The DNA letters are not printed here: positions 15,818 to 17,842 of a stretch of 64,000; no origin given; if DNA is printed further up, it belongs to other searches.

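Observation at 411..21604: A 21-kb catabolic island: Mo-hydroxylase, three amidohydrolase-2 enzymes, a PEPM/ICL-family lyase, a cupin, two fumarate-reductase-like flavoproteins and a Liv-type importer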

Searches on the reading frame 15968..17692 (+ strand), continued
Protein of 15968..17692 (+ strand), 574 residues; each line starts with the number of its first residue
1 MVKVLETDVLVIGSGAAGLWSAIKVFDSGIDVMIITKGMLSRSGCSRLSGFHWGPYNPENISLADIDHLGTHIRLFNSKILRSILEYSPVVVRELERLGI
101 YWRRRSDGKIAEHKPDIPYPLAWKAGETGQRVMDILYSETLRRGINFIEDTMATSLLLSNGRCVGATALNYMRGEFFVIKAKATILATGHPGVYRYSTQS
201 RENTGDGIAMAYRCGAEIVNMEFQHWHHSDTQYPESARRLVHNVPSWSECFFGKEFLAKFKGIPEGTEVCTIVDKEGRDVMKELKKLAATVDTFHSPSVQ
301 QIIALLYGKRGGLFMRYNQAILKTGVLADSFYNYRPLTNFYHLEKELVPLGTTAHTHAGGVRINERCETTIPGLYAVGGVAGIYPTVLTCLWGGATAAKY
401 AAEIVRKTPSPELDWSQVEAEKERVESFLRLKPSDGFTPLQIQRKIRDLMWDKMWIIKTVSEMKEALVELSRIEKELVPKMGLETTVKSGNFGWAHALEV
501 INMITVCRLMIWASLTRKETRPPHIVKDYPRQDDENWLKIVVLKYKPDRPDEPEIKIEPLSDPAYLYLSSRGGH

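Call 38: search_protein_families(library=pfam, proteins=[L016:374-1066:+, L016:1232-2077:+, L016:3863-4885:+, L016:4887-5831:-, L016:5918-6715:+, L016:8325-9512:+, L016:9514-10374:+, L016:15624-17057:-, L009:3-1214:-], max_evalue=0.00001)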
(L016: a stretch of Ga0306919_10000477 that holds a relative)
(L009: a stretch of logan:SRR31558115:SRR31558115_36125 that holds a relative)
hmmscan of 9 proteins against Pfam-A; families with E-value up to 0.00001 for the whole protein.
L016:374-1066:+ (230 aa): 1 family
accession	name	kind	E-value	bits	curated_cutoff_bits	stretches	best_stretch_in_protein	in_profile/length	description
PF07690.21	MFS_1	-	1.7e-10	40.8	33.4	1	57-146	194-275/347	Major Facilitator Superfamily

L016:1232-2077:+ (281 aa): 4 families
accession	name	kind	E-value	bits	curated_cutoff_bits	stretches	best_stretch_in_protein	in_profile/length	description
PF01614.24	IclR_C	-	1.1e-39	136.2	24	1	87-257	4-173/174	Bacterial transcriptional regulator IclR C-terminal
PF09339.16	HTH_IclR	-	2e-08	34.3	22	1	17-68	1-52/52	IclR helix-turn-helix domain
PF12802.13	MarR_2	-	3.6e-06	27.5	27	1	22-66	8-52/61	MarR family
PF01047.28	MarR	-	5.4e-06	26.6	24.6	0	22-68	6-51/59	MarR family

L016:3863-4885:+ (340 aa): 5 families
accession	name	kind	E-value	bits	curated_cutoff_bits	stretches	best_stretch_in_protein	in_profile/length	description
PF13085.11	Fer2_3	-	2.7e-28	98.6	27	1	38-136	2-105/107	2Fe-2S iron-sulfur cluster binding domain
PF13183.11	Fer4_8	-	1.9e-08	35.1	27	1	172-244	3-68/68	4Fe-4S dicluster domain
PF13187.11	Fer4_9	-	2.6e-08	34.2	27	0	228-243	35-50/52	4Fe-4S dicluster domain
PF13534.11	Fer4_17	-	9.5e-07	29.7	22.2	1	174-244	2-60/61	4Fe-4S dicluster domain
PF13237.11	Fer4_10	-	5.9e-06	26.5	25.5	1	173-241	8-53/53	4Fe-4S dicluster domain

L016:4887-5831:- (314 aa): 1 family
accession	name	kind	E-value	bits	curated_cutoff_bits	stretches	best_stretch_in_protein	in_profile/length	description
PF00892.27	EamA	-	3.8e-28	98.9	28.2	2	39-170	2-134/135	EamA-like transporter family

L016:5918-6715:+ (265 aa): 4 families
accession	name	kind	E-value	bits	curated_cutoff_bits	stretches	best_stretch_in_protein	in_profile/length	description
PF01614.24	IclR_C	-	4.2e-37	127.8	24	1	73-240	4-170/174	Bacterial transcriptional regulator IclR C-terminal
PF09339.16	HTH_IclR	-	6.4e-13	48.7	22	1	4-53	1-50/52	IclR helix-turn-helix domain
PF12802.13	MarR_2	-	1.3e-08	35.3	27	1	9-56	8-55/61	MarR family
PF01047.28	MarR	-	5.3e-06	26.7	24.6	0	18-55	14-51/59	MarR family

L016:8325-9512:+ (395 aa): 5 families
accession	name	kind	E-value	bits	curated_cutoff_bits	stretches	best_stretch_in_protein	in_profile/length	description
PF13085.11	Fer2_3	-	1.3e-22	80.2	27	1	94-192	2-105/107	2Fe-2S iron-sulfur cluster binding domain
PF13183.11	Fer4_8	-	8.4e-10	39.5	27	1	229-300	4-68/68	4Fe-4S dicluster domain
PF13187.11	Fer4_9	-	4.3e-08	33.5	27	0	220-242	27-49/52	4Fe-4S dicluster domain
PF13534.11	Fer4_17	-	4.5e-07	30.7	22.2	1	230-300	2-60/61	4Fe-4S dicluster domain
PF12838.12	Fer4_7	-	4.2e-06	27.6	27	1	230-299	2-51/52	4Fe-4S dicluster domain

L016:9514-10374:+ (286 aa): 1 family
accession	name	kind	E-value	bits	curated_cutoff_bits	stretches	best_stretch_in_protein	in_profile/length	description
PF02754.22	CCG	-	7.7e-25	87.3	20.6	2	148-237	2-85/85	Cysteine-rich domain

L016:15624-17057:- (477 aa): 0 families

L009:3-1214:- (404 aa): 2 families
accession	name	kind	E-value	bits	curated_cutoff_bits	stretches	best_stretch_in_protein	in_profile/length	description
PF00682.25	HMGL-like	-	2e-68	231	29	1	31-289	2-260/260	HMGL-like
PF22617.1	HCS_D2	-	4.9e-07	30.5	27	1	334-386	27-79/82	Homocitrate synthase post-HMGL domain-like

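Call 44: search_protein_families(library=ncbifam, proteins=[L009:3-1214:-, L009:5095-6408:-, L009:7476-8372:+, L009:6864-7304:-], max_evalue=1e-10)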
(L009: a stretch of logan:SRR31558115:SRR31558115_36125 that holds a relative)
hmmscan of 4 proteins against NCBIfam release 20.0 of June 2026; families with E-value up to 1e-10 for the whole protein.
L009:3-1214:- (404 aa): 26 families (the best 25 are shown)
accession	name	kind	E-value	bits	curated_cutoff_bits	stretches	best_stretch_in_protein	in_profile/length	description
TIGR02090.1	LEU1_arch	subfamily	2.3e-107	359.2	484.75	1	32-383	2-346/363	isopropylmalate/citramalate/homocitrate synthases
NF002085.0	PRK00915.1-2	subfamily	5.6e-107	358.6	517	1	22-398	5-373/504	2-isopropylmalate synthase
TIGR02660.1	nifV_homocitr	equivalog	1.8e-95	320.3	462.9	1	30-400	1-364/365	homocitrate synthase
NF041069.1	IPMS_Sufob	equivalog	1.2e-85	288.1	600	1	33-387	3-352/371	isopropylmalate synthase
TIGR02146.1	LysS_fung_arch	equivalog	1.2e-81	274.7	413.55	1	35-382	3-343/344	homocitrate synthase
NF002086.0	PRK00915.1-3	equivalog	4e-74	249.9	532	1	28-401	4-381/516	2-isopropylmalate synthase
NF002088.0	PRK00915.1-5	equivalog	6.8e-70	236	697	1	29-402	2-379/514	2-isopropylmalate synthase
TIGR00973.1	leuA_bact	equivalog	3.2e-67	227.1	598.7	1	30-401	1-376/494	2-isopropylmalate synthase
NF002087.0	PRK00915.1-4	equivalog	1e-66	225.6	729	1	29-402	5-383/516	2-isopropylmalate synthase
NF002084.0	PRK00915.1-1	equivalog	5.6e-55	186.9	748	1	29-394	3-372/523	2-isopropylmalate synthase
TIGR00977.1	citramal_synth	equivalog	2.8e-46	157.9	450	1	30-383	1-364/526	citramalate synthase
NF042433.1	CitmalDyn_Leptosp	equivalog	1.5e-44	152.5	950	1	29-381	6-361/514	(R)-citramalate synthase CimA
NF042434.1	IPMS_Lepto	equivalog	2.5e-33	115.6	500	1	28-385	3-370/374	2-isopropylmalate synthase LeuA2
NF006049.0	PRK08195.1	subfamily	5e-25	88.2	229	1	142-287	119-264/344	4-hyroxy-2-oxovalerate/4-hydroxy-2-oxopentanoic acid aldolase,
TIGR03217.1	4OH_2_O_val_ald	equivalog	2.1e-22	79.8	286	1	142-284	114-256/334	4-hydroxy-2-oxovalerate aldolase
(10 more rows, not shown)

L009:5095-6408:- (437 aa): 1 family
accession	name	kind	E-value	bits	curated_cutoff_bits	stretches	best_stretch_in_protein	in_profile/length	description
NF042438.1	PrpD_hiGCgrampos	equivalog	4.7e-14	51.8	950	1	34-356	79-403/499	2-methylcitrate dehydratase PrpD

L009:7476-8372:+ (298 aa): 5 families
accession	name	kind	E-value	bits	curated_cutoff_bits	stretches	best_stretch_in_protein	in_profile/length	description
TIGR02317.1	prpB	equivalog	1.4e-62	211.5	354.4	1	6-284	2-277/285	methylisocitrate lyase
NF008455.0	PRK11320.1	equivalog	2.3e-51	174.8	353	1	22-289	24-286/295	methylisocitrate lyase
TIGR02319.1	CPEP_Pphonmut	equivalog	2.7e-51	174.6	420.05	1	8-258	7-256/294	carboxyvinyl-carboxyphosphonate phosphorylmutase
TIGR02320.1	PEP_mutase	equivalog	3e-32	111.8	319.55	1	9-189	1-191/284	phosphoenolpyruvate mutase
TIGR02321.1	Pphn_pyruv_hyd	equivalog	4.2e-30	104.8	374.4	1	8-207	6-211/290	phosphonopyruvate hydrolase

L009:6864-7304:- (146 aa): 0 families

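Call 45: find_encoding_contigs(protein=P0165, flank=10000, max_places=2)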
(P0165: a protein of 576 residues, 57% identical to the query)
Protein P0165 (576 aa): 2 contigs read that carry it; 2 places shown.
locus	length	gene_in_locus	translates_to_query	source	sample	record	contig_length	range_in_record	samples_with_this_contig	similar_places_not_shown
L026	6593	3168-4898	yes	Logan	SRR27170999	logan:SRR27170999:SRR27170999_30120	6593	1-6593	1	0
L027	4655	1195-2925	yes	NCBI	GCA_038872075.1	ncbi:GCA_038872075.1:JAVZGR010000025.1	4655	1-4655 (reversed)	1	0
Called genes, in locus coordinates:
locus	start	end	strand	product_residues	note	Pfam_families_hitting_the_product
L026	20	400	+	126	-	-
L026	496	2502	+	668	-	PF00384:Molybdopterin, PF01568:Molydop_binding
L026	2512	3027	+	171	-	PF13247:Fer4_11, PF13237:Fer4_10 (weak), PF14697:Fer4_21 (weak), PF25160:LdpA_Fe-S-bd, PF12797:Fer4_2, PF00037:Fer4, PF12837:Fer4_6, PF13237:Fer4_10 (weak), +2 more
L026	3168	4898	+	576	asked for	PF00890:FAD_binding_2, PF01266:DAO (faint), PF03486:HI0933_like (faint), PF07992:Pyr_redox_2 (faint), PF02910:Succ_DH_flav_C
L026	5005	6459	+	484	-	PF13085:Fer2_3, PF13183:Fer4_8 (weak), PF13237:Fer4_10 (weak), PF13534:Fer4_17 (faint), PF02754:CCG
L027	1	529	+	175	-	PF01568:Molydop_binding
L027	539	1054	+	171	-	PF13247:Fer4_11, PF13237:Fer4_10 (weak), PF14697:Fer4_21 (weak), PF25160:LdpA_Fe-S-bd, PF12797:Fer4_2, PF00037:Fer4, PF12837:Fer4_6, PF13237:Fer4_10 (weak), +2 more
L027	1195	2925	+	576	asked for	PF00890:FAD_binding_2, PF01266:DAO (faint), PF03486:HI0933_like (faint), PF07992:Pyr_redox_2 (faint), PF02910:Succ_DH_flav_C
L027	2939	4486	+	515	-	PF13085:Fer2_3, PF13237:Fer4_10 (weak), PF13183:Fer4_8 (weak), PF13534:Fer4_17 (faint), PF02754:CCG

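Call 46: find_encoding_contigs(protein=P0163, flank=10000, max_places=2)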
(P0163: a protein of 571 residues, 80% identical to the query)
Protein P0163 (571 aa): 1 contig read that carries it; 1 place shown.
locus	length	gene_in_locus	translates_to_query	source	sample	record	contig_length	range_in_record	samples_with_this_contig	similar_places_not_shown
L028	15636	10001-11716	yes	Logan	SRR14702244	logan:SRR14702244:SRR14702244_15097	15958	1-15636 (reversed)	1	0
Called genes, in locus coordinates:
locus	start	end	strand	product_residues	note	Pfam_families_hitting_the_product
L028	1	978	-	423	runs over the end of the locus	PF13433:Peripla_BP_5, PF13458:Peripla_BP_6, PF01094:ANF_receptor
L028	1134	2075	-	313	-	PF02653:BPD_transp_2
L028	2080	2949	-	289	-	PF02653:BPD_transp_2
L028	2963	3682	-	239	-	PF00005:ABC_tran, PF13304:AAA_21 (faint)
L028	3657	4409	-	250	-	PF00005:ABC_tran, PF13304:AAA_21 (faint)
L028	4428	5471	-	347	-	PF04909:Amidohydro_2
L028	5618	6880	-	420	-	PF04909:Amidohydro_2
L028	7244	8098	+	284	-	PF00892:EamA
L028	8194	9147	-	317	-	PF13714:PEP_mutase, PF00463:ICL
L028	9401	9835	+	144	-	PF00190:Cupin_1 (weak), PF07883:Cupin_2 (weak), PF02311:AraC_binding (faint), PF07883:Cupin_2 (weak)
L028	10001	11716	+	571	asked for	PF00890:FAD_binding_2, PF01266:DAO (weak), PF03486:HI0933_like (faint), PF07992:Pyr_redox_2 (faint), PF02910:Succ_DH_flav_C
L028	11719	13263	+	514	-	PF13085:Fer2_3, PF13187:Fer4_9 (faint), PF13534:Fer4_17 (faint), PF13183:Fer4_8, PF13237:Fer4_10, PF02754:CCG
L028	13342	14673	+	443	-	PF00890:FAD_binding_2, PF01134:GIDA (faint), PF01266:DAO (faint), PF03486:HI0933_like (weak), PF07992:Pyr_redox_2 (weak), PF12831:FAD_oxidored (weak)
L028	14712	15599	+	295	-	PF04909:Amidohydro_2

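Call 73: predict_structure(alignment_id=A3)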
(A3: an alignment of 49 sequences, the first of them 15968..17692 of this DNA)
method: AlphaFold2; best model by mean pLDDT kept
length: 574 residues; sequences in the alignment: 49
mean_pLDDT: 90.7   pTM: 0.93
mean pLDDT of the five models: 90.7, 90.2, 90.1, 89.1, 88.9
residues with pLDDT >= 90: 386; 70-90: 157; 50-70: 25; < 50: 6
segments of 3 or more residues with pLDDT < 50: 570-574
pLDDT, mean of each block of 10 residues (from residue 1): 96 97 98 97 86 71 57 74 88 93 91 81 88 96 98 98 98 98 97 91 94 97 91 85 78 86 83 93 84 80 91 92 89 90 94 90 97 97 85 97 96 97 98 98 98 96 98 98 97 97 98 96 90 89 95 93 66 39
secondary structure, 60 per line:
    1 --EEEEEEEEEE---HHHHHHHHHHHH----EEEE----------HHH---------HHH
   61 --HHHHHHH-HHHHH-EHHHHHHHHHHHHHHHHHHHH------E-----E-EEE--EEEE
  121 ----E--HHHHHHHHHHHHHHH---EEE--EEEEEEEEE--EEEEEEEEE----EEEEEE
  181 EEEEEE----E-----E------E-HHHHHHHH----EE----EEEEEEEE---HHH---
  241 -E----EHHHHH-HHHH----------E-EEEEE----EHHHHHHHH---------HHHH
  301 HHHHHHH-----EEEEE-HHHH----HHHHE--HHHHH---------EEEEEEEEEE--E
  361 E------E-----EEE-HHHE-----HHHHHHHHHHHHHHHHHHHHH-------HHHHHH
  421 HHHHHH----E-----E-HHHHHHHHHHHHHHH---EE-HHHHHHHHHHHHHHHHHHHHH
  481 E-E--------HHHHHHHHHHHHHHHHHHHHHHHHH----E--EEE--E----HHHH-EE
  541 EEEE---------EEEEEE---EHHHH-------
elements in order: E3-12 H16-27 E32-35 H63-69 H71-75 H78-97 E112-114 E117-120 H128-142 E146-148 E151-159 E162-170 E175-186 H206-213 E224-231 H248-252 H254-257 E270-274 H280-287 H297-307 E313-317 H319-322 H327-330 H334-338 E348-357 E374-376 H387-407 H415-426 H439-453 H460-480 H492-516 E524-526 H534-537 E539-544 E554-559 H564-567

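Call 76: fold_search(model_id=the predicted structure, library=pdb)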
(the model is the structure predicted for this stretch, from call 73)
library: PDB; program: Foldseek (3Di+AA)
matches with E <= 10: 1973; with E <= 0.001: 1262
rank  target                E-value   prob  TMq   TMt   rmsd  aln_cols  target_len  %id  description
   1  9fq7_2M               2.3e-39  1.00  0.83  0.79   4.1       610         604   21  Perkinsus marinus Respiratory supercomplex CII2CIII2CIV2 in c1 sate (released 2025-07-02)
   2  9fzl_2M               6.0e-39  1.00  0.83  0.79   4.0       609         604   21  Perkinsus marinus respiratory supercomplex CII2CIII2CIV2 in an intermediate state (released 2025-07-23)
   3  1qlb_A                7.5e-39  1.00  0.80  0.70   4.4       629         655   20  respiratory complex II-like fumarate reductase from Wolinella succinogenes (released 1999-11-29)
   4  6vax_A                7.9e-39  1.00  0.78  0.73   5.2       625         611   20  Crystal structure of human SDHA-SDHAF2 assembly intermediate (released 2020-08-26)
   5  6myr_A                8.3e-39  1.00  0.81  0.77   4.4       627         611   20  Avian mitochondrial complex II with thiapronil bound (released 2019-10-16)
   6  8dyd_A                1.1e-38  1.00  0.76  0.72   5.6       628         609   19  Crystal structure of human SDHA-SDHAF2-SDHAF4 assembly intermediate (released 2024-01-10)
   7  3vr8_A                2.2e-38  1.00  0.81  0.76   4.2       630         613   20  Mitochondrial rhodoquinol-fumarate reductase from the parasitic nematode Ascaris suum (released 2012-07-11)
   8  4ysx_A                2.2e-38  1.00  0.81  0.76   4.3       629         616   19  Crystal structure of Mitochondrial rhodoquinol-fumarate reductase from Ascaris suum with the specific inhibitor NN23 (released 2015-08-05)
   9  6awf_A                1.1e-37  1.00  0.83  0.83   3.8       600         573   20  Escherichia coli quinol:fumarate reductase crystallized without dicarboxylate (released 2017-12-06)
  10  7d6v_A                1.7e-37  1.00  0.78  0.75   5.5       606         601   24  Mycobacterium smegmatis Sdh1 in complex with UQ1 (released 2021-04-07)
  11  8b6g_CA               1.8e-37  1.00  0.81  0.78   4.3       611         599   21  Cryo-EM structure of succinate dehydrogenase complex (complex-II) in respiratory supercomplex of Tetrahymena thermoph (released 2023-03-29)
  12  2fbw_A                2.8e-37  1.00  0.82  0.77   4.2       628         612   21  Avian respiratory complex II with carboxin bound (released 2005-12-20)
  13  1kf6_A                3.3e-37  1.00  0.82  0.82   4.0       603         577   20  E. coli Quinol-Fumarate Reductase with Bound Inhibitor HQNO (released 2002-03-13)
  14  1yq3_A                3.9e-37  1.00  0.82  0.77   3.9       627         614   20  Avian respiratory complex ii with oxaloacetate and ubiquinone (released 2005-12-20)
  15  5vpn_A                5.5e-37  1.00  0.81  0.81   5.0       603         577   20  E. coli Quinol fumarate reductase FrdA E245Q mutation (released 2017-06-21)
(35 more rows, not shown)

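Call 88: search_dna_similar(query=P0178, collection=plasmids, mode=protein, max_rows=15, max_evalue=1e-40)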
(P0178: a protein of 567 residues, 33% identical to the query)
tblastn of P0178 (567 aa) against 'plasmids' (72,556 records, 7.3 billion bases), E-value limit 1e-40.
Records with a match: 2; places in all: 2; records where one place covers at least 80% of the query: 2.
Best place of each record, by identity: <60% 2.
By first word of the organism name: Natribaculum 1; Haloarcula 1.
By predicted mobility (MOB-suite, as given by PLSDB): non-mobilizable 2.
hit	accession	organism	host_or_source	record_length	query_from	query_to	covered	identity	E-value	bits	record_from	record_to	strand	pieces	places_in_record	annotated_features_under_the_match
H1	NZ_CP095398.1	Natribaculum luteum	cell culture,brine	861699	4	557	98%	30.0%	6e-43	172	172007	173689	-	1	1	FAD-binding protein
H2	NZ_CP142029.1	Haloarcula sp. GH36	cell culture,inland salt lake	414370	6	529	92%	29.3%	3e-45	179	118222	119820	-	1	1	FAD-binding protein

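Call 89: get_annotated_region(hit=H1, flank=9000)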
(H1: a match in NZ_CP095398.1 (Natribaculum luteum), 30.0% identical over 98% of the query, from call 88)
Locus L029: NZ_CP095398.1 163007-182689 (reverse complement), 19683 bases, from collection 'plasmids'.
description: Natribaculum luteum strain IBRC-M 10912 plasmid unnamed1, complete sequence
organism: Natribaculum luteum (NCBI taxid 1586232)
taxonomy: Archaea; Euryarchaeota; Halobacteria; Halobacteriales; Natrialbaceae; Natribaculum; Natribaculum luteum
host: -; source: cell culture,brine; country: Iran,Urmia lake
typing (MOB-suite, as given by PLSDB): non-mobilizable
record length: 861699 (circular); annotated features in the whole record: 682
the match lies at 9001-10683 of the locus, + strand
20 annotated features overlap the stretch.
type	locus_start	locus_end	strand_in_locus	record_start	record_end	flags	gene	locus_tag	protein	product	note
CDS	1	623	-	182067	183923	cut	-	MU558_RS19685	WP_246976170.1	TRAP transporter fused permease subunit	-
CDS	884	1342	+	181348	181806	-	-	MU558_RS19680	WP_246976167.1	universal stress protein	-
CDS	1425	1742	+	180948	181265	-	-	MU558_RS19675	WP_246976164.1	hypothetical protein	-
CDS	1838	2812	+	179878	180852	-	-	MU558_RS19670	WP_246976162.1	TAXI family TRAP transporter solute-binding subunit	-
CDS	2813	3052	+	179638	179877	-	-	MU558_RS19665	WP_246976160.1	hypothetical protein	-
CDS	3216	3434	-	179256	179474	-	-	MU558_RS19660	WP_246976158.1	hypothetical protein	-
CDS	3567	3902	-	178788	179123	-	-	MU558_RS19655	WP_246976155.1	hypothetical protein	-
CDS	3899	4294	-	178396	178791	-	-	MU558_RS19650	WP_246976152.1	hypothetical protein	-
CDS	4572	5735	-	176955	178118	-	-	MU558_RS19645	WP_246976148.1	UxaA family hydrolase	-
CDS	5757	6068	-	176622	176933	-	-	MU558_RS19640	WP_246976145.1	UxaA family hydrolase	-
CDS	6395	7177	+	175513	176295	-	-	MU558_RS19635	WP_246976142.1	sulfite exporter TauE/SafE family protein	GO:0006810 - transport [Evidence IEA]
CDS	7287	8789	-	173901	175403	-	argH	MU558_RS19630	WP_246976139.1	argininosuccinate lyase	GO:0042450 - arginine biosynthetic process via ornithine [Evidence IEA]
CDS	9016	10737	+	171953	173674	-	-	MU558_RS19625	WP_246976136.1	FAD-binding protein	-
CDS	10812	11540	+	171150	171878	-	-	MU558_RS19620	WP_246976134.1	succinate dehydrogenase/fumarate reductase iron-sulfur subunit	-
CDS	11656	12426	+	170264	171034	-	-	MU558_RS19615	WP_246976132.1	IclR family transcriptional regulator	GO:0006355 - regulation of DNA-templated transcription [Evidence IEA]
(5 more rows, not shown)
